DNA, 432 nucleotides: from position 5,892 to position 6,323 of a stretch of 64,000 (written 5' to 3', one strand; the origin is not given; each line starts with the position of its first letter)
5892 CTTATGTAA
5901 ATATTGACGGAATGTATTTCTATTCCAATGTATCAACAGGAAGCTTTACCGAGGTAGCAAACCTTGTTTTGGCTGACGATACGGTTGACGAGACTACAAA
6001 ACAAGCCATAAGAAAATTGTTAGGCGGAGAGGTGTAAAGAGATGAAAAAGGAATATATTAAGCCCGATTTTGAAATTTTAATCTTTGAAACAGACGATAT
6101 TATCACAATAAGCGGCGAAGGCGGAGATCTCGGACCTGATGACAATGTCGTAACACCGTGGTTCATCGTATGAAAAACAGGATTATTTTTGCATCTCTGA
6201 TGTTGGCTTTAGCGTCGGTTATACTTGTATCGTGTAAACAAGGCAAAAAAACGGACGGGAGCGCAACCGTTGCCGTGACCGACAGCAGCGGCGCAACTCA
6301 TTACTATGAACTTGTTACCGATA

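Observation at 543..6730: Orphan AgrA/AgrC-like pair wired to an S8 subtilase - small peptide - lipoprotein operon: possible non-canonical peptide-signalling circuit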

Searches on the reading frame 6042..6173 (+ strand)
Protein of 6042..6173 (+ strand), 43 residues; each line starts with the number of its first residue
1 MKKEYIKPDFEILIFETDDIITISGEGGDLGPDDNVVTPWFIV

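Call 7: search_protein_families(library=pfam, proteins=[window:6042-6173:+], max_evalue=0.01)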
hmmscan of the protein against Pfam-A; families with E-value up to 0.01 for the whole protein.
window:6042-6173:+ (43 aa): 0 families

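Call 14: find_homologous_proteins(query=window:6042-6170:+, max_evalue=10)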
Query seq(43 aa) (43 aa): 6 proteins with E <= 10 among 6 candidates.
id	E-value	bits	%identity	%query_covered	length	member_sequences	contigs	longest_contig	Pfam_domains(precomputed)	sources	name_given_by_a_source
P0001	2.4e-21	91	100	100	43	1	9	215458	-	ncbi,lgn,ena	-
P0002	3.4e-18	81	91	100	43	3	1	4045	-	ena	-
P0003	3.1e-14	69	78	95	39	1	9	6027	-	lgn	-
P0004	1.4e-13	67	77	100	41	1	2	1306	-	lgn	-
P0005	1.7e-13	67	77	95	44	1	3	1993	-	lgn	-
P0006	4.7e-13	65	86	100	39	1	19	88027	-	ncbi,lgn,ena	-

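Call 16: find_encoding_contigs(protein=P0006, flank=10000, max_places=6)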
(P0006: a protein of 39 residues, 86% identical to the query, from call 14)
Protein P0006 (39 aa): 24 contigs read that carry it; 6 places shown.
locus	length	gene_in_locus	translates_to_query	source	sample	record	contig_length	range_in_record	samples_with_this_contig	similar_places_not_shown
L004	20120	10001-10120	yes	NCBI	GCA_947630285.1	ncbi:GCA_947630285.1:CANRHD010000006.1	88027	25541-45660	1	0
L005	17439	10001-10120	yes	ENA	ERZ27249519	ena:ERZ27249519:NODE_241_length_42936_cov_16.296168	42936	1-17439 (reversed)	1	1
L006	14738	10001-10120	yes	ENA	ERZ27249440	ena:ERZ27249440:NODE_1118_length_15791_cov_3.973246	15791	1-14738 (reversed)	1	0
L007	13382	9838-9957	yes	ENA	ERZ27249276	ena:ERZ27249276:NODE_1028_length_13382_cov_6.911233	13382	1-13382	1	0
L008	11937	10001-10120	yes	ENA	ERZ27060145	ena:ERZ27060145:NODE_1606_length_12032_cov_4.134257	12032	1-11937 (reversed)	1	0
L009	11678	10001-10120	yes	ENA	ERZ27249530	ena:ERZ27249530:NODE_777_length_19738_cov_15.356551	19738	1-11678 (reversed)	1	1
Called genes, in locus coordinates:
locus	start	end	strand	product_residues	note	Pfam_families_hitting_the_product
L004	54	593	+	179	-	PF19620:DUF6125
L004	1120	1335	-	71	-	PF01638:HxlR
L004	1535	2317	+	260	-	PF01661:Macro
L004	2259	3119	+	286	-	-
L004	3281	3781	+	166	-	PF02559:CarD_TRCF_RID (weak)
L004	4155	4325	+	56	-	-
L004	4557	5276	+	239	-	PF00072:Response_reg, PF04397:LytTR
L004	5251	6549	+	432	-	PF14501:HATPase_c_5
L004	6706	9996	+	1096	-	PF00082:Peptidase_S8, PF13290:CHB_HEX_C_1, PF13287:Fn3_assoc, PF13306:LRR_5, PF13855:LRR_8 (faint), PF13306:LRR_5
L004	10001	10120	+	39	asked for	-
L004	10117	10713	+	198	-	-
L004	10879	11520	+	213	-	-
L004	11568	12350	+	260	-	-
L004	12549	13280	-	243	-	PF12833:HTH_18, PF00165:HTH_AraC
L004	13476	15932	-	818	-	PF00933:Glyco_hydro_3, PF01915:Glyco_hydro_3_C, PF14310:Fn3-like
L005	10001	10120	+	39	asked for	-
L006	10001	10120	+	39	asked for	-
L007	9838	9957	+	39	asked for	-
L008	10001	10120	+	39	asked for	-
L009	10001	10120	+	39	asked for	-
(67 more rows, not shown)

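Call 29: search_protein_families(library=ncbifam, proteins=[window:6042-6173:+], max_evalue=0.1)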
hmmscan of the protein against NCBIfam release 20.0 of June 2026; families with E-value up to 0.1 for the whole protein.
window:6042-6173:+ (43 aa): 0 families

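Call 30: find_encoding_contigs(protein=P0003, flank=10000, max_places=5)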
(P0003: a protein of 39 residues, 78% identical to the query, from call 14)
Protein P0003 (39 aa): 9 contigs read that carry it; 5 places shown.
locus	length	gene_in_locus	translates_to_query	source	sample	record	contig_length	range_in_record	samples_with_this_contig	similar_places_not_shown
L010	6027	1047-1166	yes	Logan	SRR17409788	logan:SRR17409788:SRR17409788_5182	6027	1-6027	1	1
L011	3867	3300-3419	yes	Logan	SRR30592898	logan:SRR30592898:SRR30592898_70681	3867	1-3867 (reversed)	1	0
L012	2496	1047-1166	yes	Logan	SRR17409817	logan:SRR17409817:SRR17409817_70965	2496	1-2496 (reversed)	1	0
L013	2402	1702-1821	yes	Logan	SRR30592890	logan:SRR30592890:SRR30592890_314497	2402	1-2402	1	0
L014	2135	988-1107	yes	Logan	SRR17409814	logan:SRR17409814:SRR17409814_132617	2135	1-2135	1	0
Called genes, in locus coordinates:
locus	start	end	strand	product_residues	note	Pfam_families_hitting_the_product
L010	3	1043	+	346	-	?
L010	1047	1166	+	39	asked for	-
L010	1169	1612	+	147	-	-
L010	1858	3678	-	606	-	PF02463:SMC_N (faint), PF13304:AAA_21 (faint), PF00005:ABC_tran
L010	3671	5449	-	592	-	PF00664:ABC_membrane (faint), PF00005:ABC_tran, PF02463:SMC_N (faint), PF13304:AAA_21 (faint)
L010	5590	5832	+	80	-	PF13443:HTH_26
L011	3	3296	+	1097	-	?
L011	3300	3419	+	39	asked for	-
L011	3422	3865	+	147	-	?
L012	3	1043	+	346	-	?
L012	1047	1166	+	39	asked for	-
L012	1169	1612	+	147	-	-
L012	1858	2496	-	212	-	?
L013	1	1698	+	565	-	?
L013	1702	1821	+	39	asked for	-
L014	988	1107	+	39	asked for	-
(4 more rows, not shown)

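Call 31: search_protein_representatives(alignment_id=A1)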
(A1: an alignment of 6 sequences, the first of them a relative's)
Query: 6 sequences, 42 profile positions. Proteins with E-value up to 0.001 (for the whole library): 146; up to 1e-10: 1; up to 1e-30: 0. The best 146 are listed.
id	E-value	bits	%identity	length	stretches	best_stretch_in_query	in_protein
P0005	1.6e-22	95.3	-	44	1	1-40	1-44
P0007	1.1e-07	47.8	-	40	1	1-34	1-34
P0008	4.8e-07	45.8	-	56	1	3-27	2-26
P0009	5.8e-07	45.5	-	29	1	3-27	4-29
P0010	1.4e-06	44.2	-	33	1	1-24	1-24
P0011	4.9e-06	42.5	-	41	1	1-38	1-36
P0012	5.3e-06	42.4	-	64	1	1-28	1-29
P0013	5.4e-06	42.4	-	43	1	1-39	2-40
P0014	7.8e-06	41.9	-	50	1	1-39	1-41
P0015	8.7e-06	41.7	-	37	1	3-38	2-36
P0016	9.0e-06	41.7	-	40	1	1-33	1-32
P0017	9.1e-06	41.7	-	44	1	1-27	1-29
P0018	1.3e-05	41.2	-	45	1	2-36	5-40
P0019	1.3e-05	41.1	-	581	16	33-41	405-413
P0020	1.4e-05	41.1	-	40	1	1-34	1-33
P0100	3.5e-04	36.6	-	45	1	1-36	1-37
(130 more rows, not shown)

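Call 38: find_related_loci(query=A3, collection=genome_contigs, flank=8000)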
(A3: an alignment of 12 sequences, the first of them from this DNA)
Query A3 (43 aa) in genome_contigs; peptide patterns used: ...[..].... (x = any residue, [..] = any of these).
192 stretches matched a pattern; 14 encode a relative of the query (tblastn E <= 1e-3); 13 distinct loci.
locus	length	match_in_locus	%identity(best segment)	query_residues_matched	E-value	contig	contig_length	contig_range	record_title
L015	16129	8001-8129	88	1-43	2e-21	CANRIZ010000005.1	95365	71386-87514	MAG: uncultured Clostridia bacterium isolate Lapin-024__bin7 genome assembly, contig: Lapin-024__NODE_232_length_95365_c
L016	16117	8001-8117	86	1-43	6e-18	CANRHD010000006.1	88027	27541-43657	MAG: uncultured Clostridia bacterium isolate Lapin-022__bin52 genome assembly, contig: Lapin-022__NODE_244_length_88027_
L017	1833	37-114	65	1-26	7e-8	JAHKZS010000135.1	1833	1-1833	MAG: bacterium isolate bin503 sample12236_k97_254192, whole genome shotgun sequence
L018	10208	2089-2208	50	1-40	2e-7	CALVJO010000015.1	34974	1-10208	MAG: uncultured Bacilli bacterium isolate BRZ_SF__bin36 genome assembly, contig: BRZ_SF__NODE_1417_length_34974_cov_11.3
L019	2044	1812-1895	61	1-28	3e-6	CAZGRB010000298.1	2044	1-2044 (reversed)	MAG TPA_asm: uncultured Ruminiclostridium sp. isolate SRP315200_co1_410 genome assembly, contig: NODE_149158_length_2044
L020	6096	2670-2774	54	1-39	4e-6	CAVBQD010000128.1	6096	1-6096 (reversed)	bacterium isolate SRR8978300_cleanbin_000001 genome assembly, contig: Spades_SRR8978300_contig_957, whole genome shotgun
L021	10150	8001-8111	37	1-38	9e-6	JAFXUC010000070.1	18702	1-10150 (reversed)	MAG: Bacteroidales bacterium isolate RGIG6747 Sheep_Rumen-3__c706508, whole genome shotgun sequence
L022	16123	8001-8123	49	1-37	1e-5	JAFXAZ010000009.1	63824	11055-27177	MAG: Lachnospiraceae bacterium isolate RGIG6251 Sheep_Rectum-2__c224, whole genome shotgun sequence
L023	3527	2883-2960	58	1-25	4e-5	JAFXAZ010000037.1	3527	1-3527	MAG: Lachnospiraceae bacterium isolate RGIG6251 Sheep_Rectum-2__c124621, whole genome shotgun sequence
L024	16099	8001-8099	51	1-39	8e-5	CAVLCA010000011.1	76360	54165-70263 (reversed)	bacterium isolate G02639-L1_cleanbin_000003 genome assembly, contig: Spades_G02639-L1_contig_88, whole genome shotgun se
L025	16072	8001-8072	54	1-24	9e-5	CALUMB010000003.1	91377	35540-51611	MAG: uncultured Prevotella sp. isolate BRZ_QA__bin92 genome assembly, contig: BRZ_QA__NODE_262_length_91377_cov_6.915761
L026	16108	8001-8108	39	1-36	8e-5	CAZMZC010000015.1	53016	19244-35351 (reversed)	MAG TPA_asm: uncultured Bacteroidaceae bacterium isolate SRP315200_co1_459 genome assembly, contig: NODE_591_length_5301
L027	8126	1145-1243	51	1-30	1e-4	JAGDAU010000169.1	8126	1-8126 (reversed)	MAG: Prevotella sp. isolate RGIG10298 Yak_Rumen.Co__c5327707, whole genome shotgun sequence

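Call 41: search_protein_families(library=pfam, proteins=[L018:93-2075:+, L018:2378-5104:+, L019:143-1801:+, L020:174-2624:+, L022:6403-7983:+, L023:1263-2864:+, L024:1971-7955:+, L025:5622-7964:+, L026:4682-7903:+, L027:18-1142:+], max_evalue=0.001)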
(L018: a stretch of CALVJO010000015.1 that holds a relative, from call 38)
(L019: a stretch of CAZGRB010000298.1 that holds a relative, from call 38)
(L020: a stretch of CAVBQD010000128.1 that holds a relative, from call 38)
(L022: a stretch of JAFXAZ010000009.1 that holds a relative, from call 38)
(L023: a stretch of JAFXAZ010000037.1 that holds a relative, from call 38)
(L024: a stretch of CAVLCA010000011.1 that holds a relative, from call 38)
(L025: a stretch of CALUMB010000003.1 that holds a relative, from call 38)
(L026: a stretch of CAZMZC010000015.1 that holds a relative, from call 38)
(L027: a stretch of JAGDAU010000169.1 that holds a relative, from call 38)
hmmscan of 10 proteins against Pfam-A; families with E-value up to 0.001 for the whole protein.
L018:93-2075:+ (660 aa): 0 families

L018:2378-5104:+ (908 aa): 0 families

L019:143-1801:+ (552 aa): 0 families

L020:174-2624:+ (816 aa): 1 family
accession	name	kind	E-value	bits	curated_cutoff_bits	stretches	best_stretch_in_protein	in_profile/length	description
PF13306.12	LRR_5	-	8.7e-07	29.3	27.7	1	203-252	15-63/127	BspA type Leucine rich repeat region (6 copies)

L022:6403-7983:+ (526 aa): 1 family
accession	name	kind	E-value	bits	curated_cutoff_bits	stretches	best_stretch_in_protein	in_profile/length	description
PF02368.24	Big_2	-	6.4e-16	58.5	22.8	1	220-293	5-74/79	Bacterial Ig-like domain (group 2)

L023:1263-2864:+ (533 aa): 0 families

L024:1971-7955:+ (1994 aa): 1 family
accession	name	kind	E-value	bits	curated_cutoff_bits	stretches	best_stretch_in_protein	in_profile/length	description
PF13306.12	LRR_5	-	3.1e-38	131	27.7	3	1431-1541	8-116/127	BspA type Leucine rich repeat region (6 copies)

L025:5622-7964:+ (780 aa): 2 families
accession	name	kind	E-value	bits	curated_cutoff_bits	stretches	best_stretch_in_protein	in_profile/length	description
PF13287.12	Fn3_assoc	-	1.5e-10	41.5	23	1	307-356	9-58/59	Fn3 associated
PF13290.12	CHB_HEX_C_1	-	4.6e-10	39.7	22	1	288-352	6-65/67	Chitobiase/beta-hexosaminidase C-terminal domain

L026:4682-7903:+ (1073 aa): 2 families
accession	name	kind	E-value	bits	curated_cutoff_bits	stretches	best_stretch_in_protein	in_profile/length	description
PF02018.23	CBM_4_9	-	1.7e-09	38.6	25.9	1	535-657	1-121/136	Carbohydrate binding domain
PF02368.24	Big_2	-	6.6e-05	23.2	22.8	1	433-497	3-68/79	Bacterial Ig-like domain (group 2)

L027:18-1142:+ (374 aa): 0 families

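Call 43: find_homologous_proteins(query=A2, max_evalue=0.001)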
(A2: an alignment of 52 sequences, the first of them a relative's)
Query A2 (52 sequences) (43 aa, profile of the alignment): 317 proteins with E <= 0.001 among 564 candidates; the best 120 are listed.
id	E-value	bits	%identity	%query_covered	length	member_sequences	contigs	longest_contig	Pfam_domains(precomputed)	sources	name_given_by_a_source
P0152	2.7e-16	77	80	93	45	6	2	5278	-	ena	-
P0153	3.0e-16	77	80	93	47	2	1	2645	-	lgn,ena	-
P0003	3.7e-16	77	78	95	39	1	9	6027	-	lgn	-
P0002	7.9e-16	76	91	100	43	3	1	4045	-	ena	-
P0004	8.0e-16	76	77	100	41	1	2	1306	-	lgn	-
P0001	2.4e-14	71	100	100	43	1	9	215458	-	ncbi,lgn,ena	-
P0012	3.5e-13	67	58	77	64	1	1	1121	-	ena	-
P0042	6.9e-13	66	63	63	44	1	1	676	-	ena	-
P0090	9.0e-13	66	52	67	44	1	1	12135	-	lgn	-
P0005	1.6e-12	65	77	95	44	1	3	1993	-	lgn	-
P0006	2.6e-12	64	86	100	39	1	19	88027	-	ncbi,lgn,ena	-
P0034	5.0e-12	63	48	93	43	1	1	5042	-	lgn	-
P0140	5.7e-12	63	60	58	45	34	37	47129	-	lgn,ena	-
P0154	6.4e-12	63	50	93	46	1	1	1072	-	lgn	-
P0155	7.0e-12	63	60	58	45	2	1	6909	-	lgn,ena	-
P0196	5.5e-9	54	39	95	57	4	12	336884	-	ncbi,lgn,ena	-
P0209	9.0e-9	53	41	95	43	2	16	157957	-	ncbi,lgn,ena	-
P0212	1.1e-8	53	62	60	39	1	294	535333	-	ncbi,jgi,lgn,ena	-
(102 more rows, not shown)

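Call 44: find_encoding_contigs(protein=P0212, flank=7000, max_places=3)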
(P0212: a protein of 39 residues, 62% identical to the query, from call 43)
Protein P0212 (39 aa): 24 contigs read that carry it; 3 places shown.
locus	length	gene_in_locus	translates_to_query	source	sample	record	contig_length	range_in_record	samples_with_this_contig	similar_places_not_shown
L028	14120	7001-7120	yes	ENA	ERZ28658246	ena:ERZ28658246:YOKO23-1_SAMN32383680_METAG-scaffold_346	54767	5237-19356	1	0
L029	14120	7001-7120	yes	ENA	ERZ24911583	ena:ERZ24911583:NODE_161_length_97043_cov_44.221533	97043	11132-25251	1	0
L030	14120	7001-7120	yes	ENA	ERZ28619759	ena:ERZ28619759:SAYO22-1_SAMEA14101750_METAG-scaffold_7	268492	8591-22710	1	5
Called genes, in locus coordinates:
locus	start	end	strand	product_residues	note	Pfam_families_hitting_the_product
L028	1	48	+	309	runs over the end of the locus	PF00291:PALP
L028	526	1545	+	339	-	PF03706:LPG_synthase_TM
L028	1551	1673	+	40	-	-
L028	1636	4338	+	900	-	PF00009:GTP_EFTU, PF22042:EF-G_D2, PF14492:EFG_III, PF03764:EFG_IV, PF00679:EFG_C, PF05991:NYN_YacP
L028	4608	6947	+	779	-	-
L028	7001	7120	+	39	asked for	-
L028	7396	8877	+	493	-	PF00370:FGGY_N, PF02782:FGGY_C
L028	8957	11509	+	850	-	PF00933:Glyco_hydro_3, PF01915:Glyco_hydro_3_C, PF14310:Fn3-like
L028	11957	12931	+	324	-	PF00682:HMGL-like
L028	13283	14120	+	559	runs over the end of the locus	PF00749:tRNA-synt_1c, PF19269:Anticodon_2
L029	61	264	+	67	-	-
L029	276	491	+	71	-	-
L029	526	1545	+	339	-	PF03706:LPG_synthase_TM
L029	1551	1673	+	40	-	-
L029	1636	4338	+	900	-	PF00009:GTP_EFTU, PF22042:EF-G_D2, PF14492:EFG_III, PF03764:EFG_IV, PF00679:EFG_C, PF05991:NYN_YacP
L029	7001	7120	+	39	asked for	-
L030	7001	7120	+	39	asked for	-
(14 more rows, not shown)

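Call 45: find_encoding_contigs(protein=P0196, flank=7000, max_places=2)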
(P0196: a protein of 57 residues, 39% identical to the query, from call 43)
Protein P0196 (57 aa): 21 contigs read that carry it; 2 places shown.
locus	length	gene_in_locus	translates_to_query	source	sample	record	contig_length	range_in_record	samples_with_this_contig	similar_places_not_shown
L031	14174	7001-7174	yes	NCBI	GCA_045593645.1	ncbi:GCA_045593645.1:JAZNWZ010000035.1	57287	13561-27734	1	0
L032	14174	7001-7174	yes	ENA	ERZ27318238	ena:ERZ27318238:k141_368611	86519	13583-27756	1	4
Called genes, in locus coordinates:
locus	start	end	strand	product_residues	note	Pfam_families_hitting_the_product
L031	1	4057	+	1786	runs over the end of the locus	PF00404:Dockerin_1 (weak)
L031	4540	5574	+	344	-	-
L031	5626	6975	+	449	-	-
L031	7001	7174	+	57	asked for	-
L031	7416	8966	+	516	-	PF12072:RNase_Y_N, PF00013:KH_1 (weak), PF08668:HDOD (faint), PF01966:HD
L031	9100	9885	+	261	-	PF00149:Metallophos, PF13277:YmdB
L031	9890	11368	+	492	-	PF00496:SBP_bac_5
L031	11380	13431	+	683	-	PF17191:RecG_wedge, PF00270:DEAD, PF04851:ResIII, PF22590:Cas3-like_C_2 (faint), PF00271:Helicase_C, PF19833:RecG_dom3_C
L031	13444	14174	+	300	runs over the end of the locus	PF00135:COesterase, PF20434:BD-FAE, PF07859:Abhydrolase_3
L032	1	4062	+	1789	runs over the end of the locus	PF00404:Dockerin_1 (weak)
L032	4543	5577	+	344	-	PF00404:Dockerin_1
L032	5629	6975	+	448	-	-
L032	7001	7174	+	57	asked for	-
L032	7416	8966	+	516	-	PF12072:RNase_Y_N, PF00013:KH_1 (weak), PF08668:HDOD (faint), PF01966:HD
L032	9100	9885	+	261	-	PF00149:Metallophos, PF13277:YmdB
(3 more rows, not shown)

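Call 46: find_encoding_contigs(protein=P0209, flank=7000, max_places=2)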
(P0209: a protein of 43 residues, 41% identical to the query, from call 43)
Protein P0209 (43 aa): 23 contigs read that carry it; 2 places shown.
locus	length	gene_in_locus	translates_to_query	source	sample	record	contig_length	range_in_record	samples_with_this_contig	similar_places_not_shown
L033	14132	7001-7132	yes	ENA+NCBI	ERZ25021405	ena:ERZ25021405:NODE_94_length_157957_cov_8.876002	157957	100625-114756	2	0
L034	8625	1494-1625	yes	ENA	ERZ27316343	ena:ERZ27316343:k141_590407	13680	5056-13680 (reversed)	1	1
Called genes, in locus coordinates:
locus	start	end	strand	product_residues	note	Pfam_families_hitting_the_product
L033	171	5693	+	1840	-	-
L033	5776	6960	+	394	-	-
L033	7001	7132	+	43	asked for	-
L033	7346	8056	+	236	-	PF16697:Yop-YscD_cpl, PF00498:FHA, PF16697:Yop-YscD_cpl, PF00498:FHA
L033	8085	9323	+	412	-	PF01098:FTSW_RODA_SPOVE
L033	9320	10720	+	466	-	PF00905:Transpeptidase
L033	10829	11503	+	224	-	PF00834:Ribul_P_3_epim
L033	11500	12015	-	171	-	PF05389:MecA (faint)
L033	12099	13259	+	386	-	PF03116:NQR2_RnfD_RnfE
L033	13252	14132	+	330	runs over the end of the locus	PF02508:Rnf-Nqr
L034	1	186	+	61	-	?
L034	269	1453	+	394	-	-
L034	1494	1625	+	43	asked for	-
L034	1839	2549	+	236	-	PF16697:Yop-YscD_cpl, PF00498:FHA, PF16697:Yop-YscD_cpl, PF00498:FHA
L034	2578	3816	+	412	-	PF01098:FTSW_RODA_SPOVE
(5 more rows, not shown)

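Call 48: find_encoding_contigs(protein=P0100, flank=7000, max_places=3)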
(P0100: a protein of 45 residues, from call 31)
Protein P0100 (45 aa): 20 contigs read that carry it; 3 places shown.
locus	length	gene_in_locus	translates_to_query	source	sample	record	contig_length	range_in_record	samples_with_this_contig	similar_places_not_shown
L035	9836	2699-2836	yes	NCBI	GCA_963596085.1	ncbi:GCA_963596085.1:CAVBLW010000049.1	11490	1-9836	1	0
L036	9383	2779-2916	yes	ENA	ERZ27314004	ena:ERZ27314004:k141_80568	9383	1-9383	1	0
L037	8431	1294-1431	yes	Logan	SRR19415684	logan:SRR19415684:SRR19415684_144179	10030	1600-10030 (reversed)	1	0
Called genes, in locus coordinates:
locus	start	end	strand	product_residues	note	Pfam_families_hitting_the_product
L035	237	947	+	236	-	PF27840:ScmC (weak)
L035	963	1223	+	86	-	PF05402:PqqD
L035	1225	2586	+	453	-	PF04055:Radical_SAM, PF13353:Fer4_12 (weak)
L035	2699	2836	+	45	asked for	-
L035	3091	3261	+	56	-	-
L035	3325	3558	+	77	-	-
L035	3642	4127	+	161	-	-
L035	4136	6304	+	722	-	PF03412:Peptidase_C39, PF00664:ABC_membrane, PF02463:SMC_N (weak), PF00005:ABC_tran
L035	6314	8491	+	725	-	PF00664:ABC_membrane, PF00005:ABC_tran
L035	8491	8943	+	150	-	-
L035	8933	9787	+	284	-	PF01061:ABC2_membrane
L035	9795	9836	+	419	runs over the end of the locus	PF00005:ABC_tran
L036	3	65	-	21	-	?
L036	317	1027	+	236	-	PF27840:ScmC (weak)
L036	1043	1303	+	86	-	PF05402:PqqD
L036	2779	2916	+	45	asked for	-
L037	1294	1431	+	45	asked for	-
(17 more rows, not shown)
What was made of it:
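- On RRE-dependent RiPP precursor: That precursor lies beside PqqD, radical-SAM and C39-ABC genes (call 48).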
